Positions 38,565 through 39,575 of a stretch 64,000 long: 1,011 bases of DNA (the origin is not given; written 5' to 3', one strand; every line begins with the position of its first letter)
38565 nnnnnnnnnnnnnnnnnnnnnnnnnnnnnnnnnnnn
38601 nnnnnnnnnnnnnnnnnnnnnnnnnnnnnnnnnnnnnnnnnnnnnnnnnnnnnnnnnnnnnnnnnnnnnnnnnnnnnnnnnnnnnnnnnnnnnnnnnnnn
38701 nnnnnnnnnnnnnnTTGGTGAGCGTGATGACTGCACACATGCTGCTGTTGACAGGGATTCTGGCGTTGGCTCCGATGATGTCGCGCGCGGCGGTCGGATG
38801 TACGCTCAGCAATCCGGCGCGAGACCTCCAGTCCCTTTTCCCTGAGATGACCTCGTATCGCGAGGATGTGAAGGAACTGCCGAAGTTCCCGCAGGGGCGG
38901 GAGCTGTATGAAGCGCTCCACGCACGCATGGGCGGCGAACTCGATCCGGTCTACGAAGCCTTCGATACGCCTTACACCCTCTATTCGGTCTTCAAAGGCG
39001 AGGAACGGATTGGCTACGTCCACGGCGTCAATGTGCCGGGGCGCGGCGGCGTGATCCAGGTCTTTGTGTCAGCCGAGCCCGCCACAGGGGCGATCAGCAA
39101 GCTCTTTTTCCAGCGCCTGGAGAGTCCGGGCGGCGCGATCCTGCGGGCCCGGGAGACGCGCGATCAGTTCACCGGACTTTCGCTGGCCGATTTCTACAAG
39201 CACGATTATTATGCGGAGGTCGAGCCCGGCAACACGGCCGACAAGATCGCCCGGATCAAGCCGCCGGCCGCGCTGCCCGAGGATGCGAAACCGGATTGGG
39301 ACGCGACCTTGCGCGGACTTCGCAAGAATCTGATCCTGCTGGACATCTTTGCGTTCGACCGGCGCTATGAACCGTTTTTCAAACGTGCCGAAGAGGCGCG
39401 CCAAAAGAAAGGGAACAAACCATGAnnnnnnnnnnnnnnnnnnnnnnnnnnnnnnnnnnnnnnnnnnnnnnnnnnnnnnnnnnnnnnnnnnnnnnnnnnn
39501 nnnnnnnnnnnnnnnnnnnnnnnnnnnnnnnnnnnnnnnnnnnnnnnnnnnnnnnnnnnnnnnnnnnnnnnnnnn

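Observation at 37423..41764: Five-gene envelope module: OMP-like barrel, FMN-bind-like secreted protein, Cys-pair lipoprotein, FtsX-type permease and ABC ATPase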

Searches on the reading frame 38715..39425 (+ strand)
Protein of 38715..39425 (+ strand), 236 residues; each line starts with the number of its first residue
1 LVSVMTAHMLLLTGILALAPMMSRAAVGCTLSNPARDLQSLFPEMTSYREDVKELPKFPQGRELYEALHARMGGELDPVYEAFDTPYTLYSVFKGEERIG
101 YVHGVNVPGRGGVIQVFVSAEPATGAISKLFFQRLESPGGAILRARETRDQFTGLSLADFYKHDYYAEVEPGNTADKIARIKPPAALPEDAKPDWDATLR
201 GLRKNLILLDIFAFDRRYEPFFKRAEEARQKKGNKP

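Call 3: search_protein_families(library=pfam, proteins=[window:38715-39425:+], max_evalue=1)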
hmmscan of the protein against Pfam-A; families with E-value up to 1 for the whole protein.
window:38715-39425:+ (236 aa): 0 families

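Call 4: search_protein_families(library=ncbifam, proteins=[window:38715-39425:+], max_evalue=1)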
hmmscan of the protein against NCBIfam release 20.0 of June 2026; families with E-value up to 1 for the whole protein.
window:38715-39425:+ (236 aa): 0 families

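Call 6: find_homologous_proteins(query=window:38715-39425:+)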
Query window:38715-39425:+ (236 aa): 1237 proteins with E <= 0.001 among 1862 candidates; the best 120 are listed.
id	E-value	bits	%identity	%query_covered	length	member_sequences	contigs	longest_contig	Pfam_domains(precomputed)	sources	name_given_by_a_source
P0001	3.0e-140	483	92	98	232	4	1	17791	-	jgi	jgi:hypothetical protein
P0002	7.7e-126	436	85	92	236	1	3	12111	-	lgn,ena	-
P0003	1.5e-124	432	85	89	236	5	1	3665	-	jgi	jgi:hypothetical protein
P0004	3.6e-124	431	85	94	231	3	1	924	-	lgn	-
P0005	6.5e-124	430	86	92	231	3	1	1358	-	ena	-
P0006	4.4e-123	427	82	97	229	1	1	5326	-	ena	-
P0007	6.5e-123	427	84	91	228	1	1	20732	-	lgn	-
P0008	7.4e-123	426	82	96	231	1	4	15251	-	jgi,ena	-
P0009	8.0e-123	426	85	89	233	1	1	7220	-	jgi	-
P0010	4.0e-122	424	81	98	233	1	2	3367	-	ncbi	ncbi:MAG: hypothetical protein WCK89_21055 [bacterium]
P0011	1.1e-121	423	79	100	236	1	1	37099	-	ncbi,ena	-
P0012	1.1e-121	423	84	89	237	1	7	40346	-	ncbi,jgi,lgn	jgi:hypothetical protein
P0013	2.1e-121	422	81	97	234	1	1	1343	-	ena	-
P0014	3.9e-121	421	82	94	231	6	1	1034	-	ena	-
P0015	8.7e-121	420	80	97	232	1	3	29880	-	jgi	jgi:hypothetical protein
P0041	3.2e-108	379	74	96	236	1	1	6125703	-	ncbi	-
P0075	1.3e-99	350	71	90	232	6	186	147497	-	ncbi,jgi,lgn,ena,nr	ncbi:MAG TPA: hypothetical protein PLD40_05975 [Kiritimatiellia bacterium]|jgi:hypothetical protein|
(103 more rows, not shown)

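Call 9: find_encoding_contigs(protein=P0041, flank=10000, max_places=2)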
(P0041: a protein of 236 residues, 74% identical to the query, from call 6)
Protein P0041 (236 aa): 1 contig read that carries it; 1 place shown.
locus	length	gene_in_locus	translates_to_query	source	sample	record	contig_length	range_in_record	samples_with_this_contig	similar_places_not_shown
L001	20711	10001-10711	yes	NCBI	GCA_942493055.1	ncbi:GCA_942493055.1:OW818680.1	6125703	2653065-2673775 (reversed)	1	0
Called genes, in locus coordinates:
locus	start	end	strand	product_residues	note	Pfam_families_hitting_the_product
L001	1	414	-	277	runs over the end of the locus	PF00528:BPD_transp_1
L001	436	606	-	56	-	-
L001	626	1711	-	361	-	PF13531:SBP_bac_11, PF13416:SBP_bac_8, PF01547:SBP_bac_1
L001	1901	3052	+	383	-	PF01053:Cys_Met_Meta_PP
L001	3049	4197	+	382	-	PF01053:Cys_Met_Meta_PP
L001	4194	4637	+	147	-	PF02082:Rrf2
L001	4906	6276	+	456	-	PF04326:SLFN_AlbA_2, PF13412:HTH_24 (faint), PF13749:HATPase_c_4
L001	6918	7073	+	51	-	-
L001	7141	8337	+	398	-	-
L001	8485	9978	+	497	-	PF00331:Glyco_hydro_10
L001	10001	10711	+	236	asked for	-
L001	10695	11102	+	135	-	PF16267:DUF4920 (weak)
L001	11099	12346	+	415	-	PF12704:MacB_PCD, PF02687:FtsX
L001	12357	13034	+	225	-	PF00005:ABC_tran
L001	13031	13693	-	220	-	PF00072:Response_reg, PF00196:GerE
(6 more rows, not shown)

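Call 10: find_encoding_contigs(protein=P0075, flank=10000, max_places=3)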
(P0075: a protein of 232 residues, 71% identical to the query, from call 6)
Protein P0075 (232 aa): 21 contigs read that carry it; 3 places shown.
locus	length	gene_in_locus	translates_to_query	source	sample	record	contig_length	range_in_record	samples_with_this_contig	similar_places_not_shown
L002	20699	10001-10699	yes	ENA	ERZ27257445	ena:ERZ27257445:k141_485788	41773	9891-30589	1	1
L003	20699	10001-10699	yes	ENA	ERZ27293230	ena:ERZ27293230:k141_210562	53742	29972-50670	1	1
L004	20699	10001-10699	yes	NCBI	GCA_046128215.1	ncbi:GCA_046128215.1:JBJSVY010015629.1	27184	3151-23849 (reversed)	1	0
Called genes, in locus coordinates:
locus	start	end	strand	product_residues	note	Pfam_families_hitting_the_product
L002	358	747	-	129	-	-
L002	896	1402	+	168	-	-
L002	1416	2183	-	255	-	-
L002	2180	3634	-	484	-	PF14717:DUF4465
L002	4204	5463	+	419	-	PF00180:Iso_dh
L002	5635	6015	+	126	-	PF13366:PDDEXK_3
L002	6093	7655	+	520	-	PF00587:tRNA-synt_2b, PF03129:HGTP_anticodon, PF09180:ProRS-C_1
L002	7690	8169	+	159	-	PF01451:LMWPc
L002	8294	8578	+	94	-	PF02583:Trns_repr_metal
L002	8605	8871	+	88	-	-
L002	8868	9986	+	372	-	-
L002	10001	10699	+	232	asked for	-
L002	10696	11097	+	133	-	PF16267:DUF4920 (weak)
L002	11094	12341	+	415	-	PF12704:MacB_PCD, PF02687:FtsX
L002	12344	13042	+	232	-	PF00005:ABC_tran, PF13304:AAA_21 (faint)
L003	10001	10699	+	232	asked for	-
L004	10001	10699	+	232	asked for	-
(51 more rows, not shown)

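Call 13: search_protein_representatives(protein=window:38715-39425:+)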
Query: 236 residues. Proteins with E-value up to 0.001 (for the whole library): 172; up to 1e-10: 104; up to 1e-30: 18. The best 150 are listed.
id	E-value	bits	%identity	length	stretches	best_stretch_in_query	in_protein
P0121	8.1e-82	290.5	62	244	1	11-230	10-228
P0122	6.1e-55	202.6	51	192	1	45-230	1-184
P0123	2.4e-52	194.1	74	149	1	119-236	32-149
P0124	1.2e-49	185.2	58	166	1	68-226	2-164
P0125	4.7e-45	170.2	62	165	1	24-143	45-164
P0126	2.7e-43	164.5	44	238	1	10-230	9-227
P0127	1.5e-42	162.0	69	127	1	10-116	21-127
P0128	1.1e-39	152.6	42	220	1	5-218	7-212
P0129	1.5e-34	135.9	56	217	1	8-116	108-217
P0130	8.2e-34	133.4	39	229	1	12-223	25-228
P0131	8.3e-34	133.4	40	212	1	11-224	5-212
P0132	1.0e-32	129.8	43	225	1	9-213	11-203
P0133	3.0e-32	128.3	40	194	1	24-217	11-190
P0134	1.4e-31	126.1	32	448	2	9-220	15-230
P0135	3.5e-31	124.8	39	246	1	9-217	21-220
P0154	2.7e-21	92.5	34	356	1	21-218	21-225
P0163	1.1e-19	87.2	38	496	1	10-214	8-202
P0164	1.6e-19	86.7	39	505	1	11-163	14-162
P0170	3.1e-18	82.4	38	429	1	18-162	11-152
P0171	4.3e-18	82.0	35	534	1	15-208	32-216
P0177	1.6e-17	80.1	34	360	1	14-211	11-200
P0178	2.1e-17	79.7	32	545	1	7-211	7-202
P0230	5.6e-10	55.4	37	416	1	61-145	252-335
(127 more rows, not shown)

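Call 14: search_protein_families(library=pfam, proteins=[P0134, P0163, P0164, P0171, P0178, P0154, P0177, P0170, P0230, P0126], max_evalue=0.01)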
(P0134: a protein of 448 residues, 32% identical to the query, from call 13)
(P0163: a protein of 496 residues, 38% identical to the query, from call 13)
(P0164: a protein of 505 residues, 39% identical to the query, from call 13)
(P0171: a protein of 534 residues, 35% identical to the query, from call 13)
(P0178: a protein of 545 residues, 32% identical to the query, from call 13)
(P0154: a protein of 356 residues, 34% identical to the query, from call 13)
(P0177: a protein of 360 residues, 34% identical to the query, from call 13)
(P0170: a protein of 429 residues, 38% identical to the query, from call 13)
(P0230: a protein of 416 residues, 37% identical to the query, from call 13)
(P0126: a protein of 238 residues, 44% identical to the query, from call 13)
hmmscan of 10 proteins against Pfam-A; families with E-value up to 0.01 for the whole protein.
P0134 (448 aa): 0 families

P0163 (496 aa): 1 family
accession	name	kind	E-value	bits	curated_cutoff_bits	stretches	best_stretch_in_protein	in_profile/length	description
PF11376.13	DUF3179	-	3e-07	30.6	27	0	440-479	93-132/292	Protein of unknown function (DUF3179)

P0164 (505 aa): 1 family
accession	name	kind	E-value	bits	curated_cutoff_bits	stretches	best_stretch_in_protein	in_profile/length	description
PF11376.13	DUF3179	-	1e-09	38.7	27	1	239-305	9-77/292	Protein of unknown function (DUF3179)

P0171 (534 aa): 1 family
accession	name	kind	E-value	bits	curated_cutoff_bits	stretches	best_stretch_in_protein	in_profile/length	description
PF11376.13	DUF3179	-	1.7e-27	97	27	1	251-527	6-290/292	Protein of unknown function (DUF3179)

P0178 (545 aa): 1 family
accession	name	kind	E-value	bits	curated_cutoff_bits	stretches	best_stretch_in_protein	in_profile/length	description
PF11376.13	DUF3179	-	4.4e-15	56.3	27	1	239-508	11-279/292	Protein of unknown function (DUF3179)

P0154 (356 aa): 0 families

P0177 (360 aa): 0 families

P0170 (429 aa): 0 families

P0230 (416 aa): 0 families

P0126 (238 aa): 0 families

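Call 22: find_related_loci(query=A1, collection=genome_contigs, flank=10000)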
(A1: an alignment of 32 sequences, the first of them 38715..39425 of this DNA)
Query A1 (236 aa) in genome_contigs; peptide patterns used: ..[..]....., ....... (x = any residue, [..] = any of these).
152 stretches matched a pattern; 115 encode a relative of the query (tblastn E <= 1e-3); the best 80 are kept; 80 distinct loci.
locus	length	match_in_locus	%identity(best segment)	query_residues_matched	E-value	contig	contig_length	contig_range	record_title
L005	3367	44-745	81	8-236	3e-130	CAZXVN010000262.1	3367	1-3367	MAG TPA_asm: uncultured Lentisphaeraceae bacterium isolate binchicken_co18_76 genome assembly, contig: k141_2948266, who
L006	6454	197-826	86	27-236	8e-125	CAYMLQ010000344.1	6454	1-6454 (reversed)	MAG TPA_asm: uncultured Lentisphaeraceae bacterium isolate SRP272421_co3_474 genome assembly, contig: NODE_42521_length_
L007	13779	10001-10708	79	1-236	2e-124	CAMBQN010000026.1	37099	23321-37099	MAG: Akkermansia muciniphila isolate MiH-14oct19-36 genome assembly, contig: MiH-14oct19-C1933, whole genome shotgun seq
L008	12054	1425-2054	84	27-236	2e-121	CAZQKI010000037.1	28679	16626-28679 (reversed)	MAG TPA_asm: uncultured Lentisphaerales bacterium isolate SRP272421_co1_165 genome assembly, contig: NODE_3702_length_28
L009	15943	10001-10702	75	3-236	1e-120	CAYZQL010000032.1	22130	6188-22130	MAG TPA_asm: uncultured Lentisphaeraceae bacterium isolate SRP192927_co1_1047 genome assembly, contig: NODE_4533_length_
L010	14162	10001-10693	74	5-235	3e-117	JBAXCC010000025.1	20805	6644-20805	MAG: bacterium isolate ELA183 MAG183_25, whole genome shotgun sequence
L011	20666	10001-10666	77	10-231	3e-117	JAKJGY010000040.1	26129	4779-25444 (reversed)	MAG: Verrucomicrobia bacterium isolate UR.bin231 UR_contig_4334, whole genome shotgun sequence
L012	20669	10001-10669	74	9-235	1e-113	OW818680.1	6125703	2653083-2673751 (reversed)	metagenome genome assembly, chromosome: 1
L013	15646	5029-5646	72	23-228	9e-108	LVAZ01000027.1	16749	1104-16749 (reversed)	MAG: Victivallales bacterium Lenti_02 Lenti_02_contig_2463, whole genome shotgun sequence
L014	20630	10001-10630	74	27-236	4e-106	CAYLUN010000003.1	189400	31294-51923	MAG TPA_asm: uncultured Lentisphaeraceae bacterium isolate SRP272421_co4_436 genome assembly, contig: NODE_35_length_189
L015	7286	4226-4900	67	11-236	1e-105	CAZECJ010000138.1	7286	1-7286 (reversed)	MAG TPA_asm: uncultured Verrucomicrobiota bacterium isolate SRP192927_co1_293 genome assembly, contig: NODE_27409_length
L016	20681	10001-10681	68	9-236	7e-105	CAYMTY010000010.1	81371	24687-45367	MAG TPA_asm: uncultured Verrucomicrobiota bacterium isolate SRP192927_co4_543 genome assembly, contig: NODE_288_length_8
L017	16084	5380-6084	65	1-236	2e-105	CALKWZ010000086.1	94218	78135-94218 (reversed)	MAG TPA_asm: uncultured Verrucomicrobia bacterium isolate SRR3330206_bin.99_CONCOCT_v1.1_MAG genome assembly, contig: ER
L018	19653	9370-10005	71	25-236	1e-103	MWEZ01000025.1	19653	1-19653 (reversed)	MAG: Verrucomicrobia bacterium ADurb.Bin018 BWX54_contig000025, whole genome shotgun sequence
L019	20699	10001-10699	65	5-236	8e-103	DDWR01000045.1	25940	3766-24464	MAG TPA_asm: Verrucomicrobia bacterium UBA2281 UBA2281_contig_15130, whole genome shotgun sequence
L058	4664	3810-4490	56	1-231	9e-86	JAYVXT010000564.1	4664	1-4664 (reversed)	MAG: Bryobacterales bacterium isolate GL85_DN_metabinner_10 GL85_DN_metabinner_10_563, whole genome shotgun sequence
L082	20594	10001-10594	59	26-224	1e-82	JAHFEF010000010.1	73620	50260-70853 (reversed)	MAG: Myxococcales bacterium isolate nzgw262 NODE_416_length_73621_cov_3.870204, whole genome shotgun sequence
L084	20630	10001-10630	55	25-235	1e-81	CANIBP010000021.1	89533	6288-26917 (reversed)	MAG: Verrucomicrobiaceae bacterium isolate RE-9nov16-393 genome assembly, contig: RE-9nov16-C309, whole genome shotgun s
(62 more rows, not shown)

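Call 23: predict_structure(alignment_id=A1)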
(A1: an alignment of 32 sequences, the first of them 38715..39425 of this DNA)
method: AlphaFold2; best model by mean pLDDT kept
length: 236 residues; sequences in the alignment: 32
mean_pLDDT: 90.2   pTM: 0.83
mean pLDDT of the five models: 90.2, 90.0, 89.7, 88.5, 87.7
residues with pLDDT >= 90: 173; 70-90: 47; 50-70: 12; < 50: 4
segments of 3 or more residues with pLDDT < 50: none
pLDDT, mean of each block of 10 residues (from residue 1): 73 74 59 93 97 94 93 83 93 98 93 92 97 90 96 98 95 95 94 93 97 96 94 70
secondary structure, 60 per line:
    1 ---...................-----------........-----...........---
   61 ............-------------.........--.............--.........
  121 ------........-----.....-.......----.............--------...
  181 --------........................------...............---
elements in order: H4-22 H34-41 E47-54 H61-72 E86-94 E97-109 E112-120 E127-134 H140-144 H146-152 H157-169 H189-212 H219-233

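Call 32: search_protein_families(library=pfam, proteins=[L058:680-2239:-, L082:16150-19146:+, L084:5935-8073:+], max_evalue=0.01)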
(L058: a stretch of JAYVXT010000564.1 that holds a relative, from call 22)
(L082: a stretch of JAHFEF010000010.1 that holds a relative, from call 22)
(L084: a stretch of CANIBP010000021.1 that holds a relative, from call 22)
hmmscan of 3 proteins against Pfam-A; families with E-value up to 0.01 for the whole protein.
L058:680-2239:- (519 aa): 3 families
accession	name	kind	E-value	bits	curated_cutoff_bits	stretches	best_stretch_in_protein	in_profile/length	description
PF07732.21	Cu-oxidase_3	-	2e-25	89.6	21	1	119-223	14-116/119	Multicopper oxidase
PF07731.20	Cu-oxidase_2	-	5.9e-25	88.1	20.4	1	409-517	14-133/137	Multicopper oxidase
PF00394.28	Cu-oxidase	-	2.2e-09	38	21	1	241-357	7-136/157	Multicopper oxidase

L082:16150-19146:+ (998 aa): 3 families
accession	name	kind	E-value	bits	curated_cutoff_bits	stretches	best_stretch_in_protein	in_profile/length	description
PF00873.25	ACR_tran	-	1.8e-230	768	28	1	10-981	1-1020/1021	AcrB/AcrD/AcrF family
PF03176.21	MMPL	-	2.8e-12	46.7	20.5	1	329-512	139-322/333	MMPL family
PF02355.23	SecD_SecF_C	-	0.0031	17.4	20.5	1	336-482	34-182/189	Protein export membrane protein SecD/SecF, C-terminal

L084:5935-8073:+ (712 aa): 4 families
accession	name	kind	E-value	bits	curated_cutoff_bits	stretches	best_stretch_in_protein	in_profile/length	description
PF07732.21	Cu-oxidase_3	-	2e-40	138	21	2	54-166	2-117/119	Multicopper oxidase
PF07731.20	Cu-oxidase_2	-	1.7e-33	115.7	20.4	1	404-521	4-135/137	Multicopper oxidase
PF00394.28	Cu-oxidase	-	4.1e-20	72.9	21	1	176-332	2-137/157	Multicopper oxidase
PF23509.1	MSMEG_3727_PQQ-assoc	-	0.0017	18.2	27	0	106-175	81-146/152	MSMEG_3727, PQQ-associated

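Call 66: search_protein_families(library=pfam, proteins=[window:38727-39425:+], max_evalue=10)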
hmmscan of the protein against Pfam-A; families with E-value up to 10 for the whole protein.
window:38727-39425:+ (232 aa): 0 families

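Call 70: search_dna_similar(query=window:38727-39425:+, collection=plasmids, mode=protein, max_evalue=0.001, max_rows=20)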
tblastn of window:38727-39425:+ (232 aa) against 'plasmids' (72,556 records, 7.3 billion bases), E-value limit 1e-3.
No match.

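Call 71: find_encoding_contigs(protein=P0171, flank=8000, max_places=3)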
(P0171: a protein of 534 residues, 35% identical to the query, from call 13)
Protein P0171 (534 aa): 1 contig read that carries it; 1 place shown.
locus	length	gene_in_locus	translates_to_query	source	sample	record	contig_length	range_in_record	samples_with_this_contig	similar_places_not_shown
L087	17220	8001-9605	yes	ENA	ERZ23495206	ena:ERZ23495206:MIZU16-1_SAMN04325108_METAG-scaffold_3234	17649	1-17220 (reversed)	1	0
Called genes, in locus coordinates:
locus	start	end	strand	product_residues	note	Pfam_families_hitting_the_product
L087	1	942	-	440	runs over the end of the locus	PF00155:Aminotran_1_2, PF01212:Beta_elim_lyase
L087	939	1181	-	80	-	PF00550:PP-binding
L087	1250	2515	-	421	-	PF13505:OMP_b-brl, PF00691:OmpA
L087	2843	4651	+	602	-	PF00501:AMP-binding, PF23024:AMP-dom_DIP2-like (weak)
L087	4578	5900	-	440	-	PF01145:Band_7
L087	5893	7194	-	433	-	PF01145:Band_7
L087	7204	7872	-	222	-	-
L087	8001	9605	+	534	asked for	PF11376:DUF3179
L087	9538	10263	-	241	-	PF00005:ABC_tran, PF13191:AAA_16 (weak), PF13304:AAA_21 (faint)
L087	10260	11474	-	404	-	PF12704:MacB_PCD, PF02687:FtsX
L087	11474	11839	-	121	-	PF16267:DUF4920 (weak)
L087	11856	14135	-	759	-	PF13428:TPR_14 (faint), PF07719:TPR_2 (faint), PF01839:FG-GAP (faint), PF13517:FG-GAP_3, PF07593:UnbV_ASPIC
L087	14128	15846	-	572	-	PF01266:DAO (weak), PF01494:FAD_binding_3, PF04820:Trp_halogenase, PF07992:Pyr_redox_2 (weak), PF12831:FAD_oxidored, PF13450:NAD_binding_8 (weak), PF04820:Trp_halogenase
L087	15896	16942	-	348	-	-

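Call 72: find_encoding_contigs(protein=P0134, flank=8000, max_places=2)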
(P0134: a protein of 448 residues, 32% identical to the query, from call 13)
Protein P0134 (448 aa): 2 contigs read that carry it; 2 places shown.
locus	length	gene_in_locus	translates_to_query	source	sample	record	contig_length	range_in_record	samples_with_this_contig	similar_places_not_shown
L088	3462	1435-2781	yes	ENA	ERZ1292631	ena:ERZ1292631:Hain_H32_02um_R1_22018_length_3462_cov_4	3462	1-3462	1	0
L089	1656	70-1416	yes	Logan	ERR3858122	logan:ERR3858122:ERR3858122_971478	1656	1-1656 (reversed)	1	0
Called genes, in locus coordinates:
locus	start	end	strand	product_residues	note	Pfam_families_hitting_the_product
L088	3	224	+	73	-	?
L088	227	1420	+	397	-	-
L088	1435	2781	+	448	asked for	-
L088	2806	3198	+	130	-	-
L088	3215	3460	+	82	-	?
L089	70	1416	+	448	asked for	-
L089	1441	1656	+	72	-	?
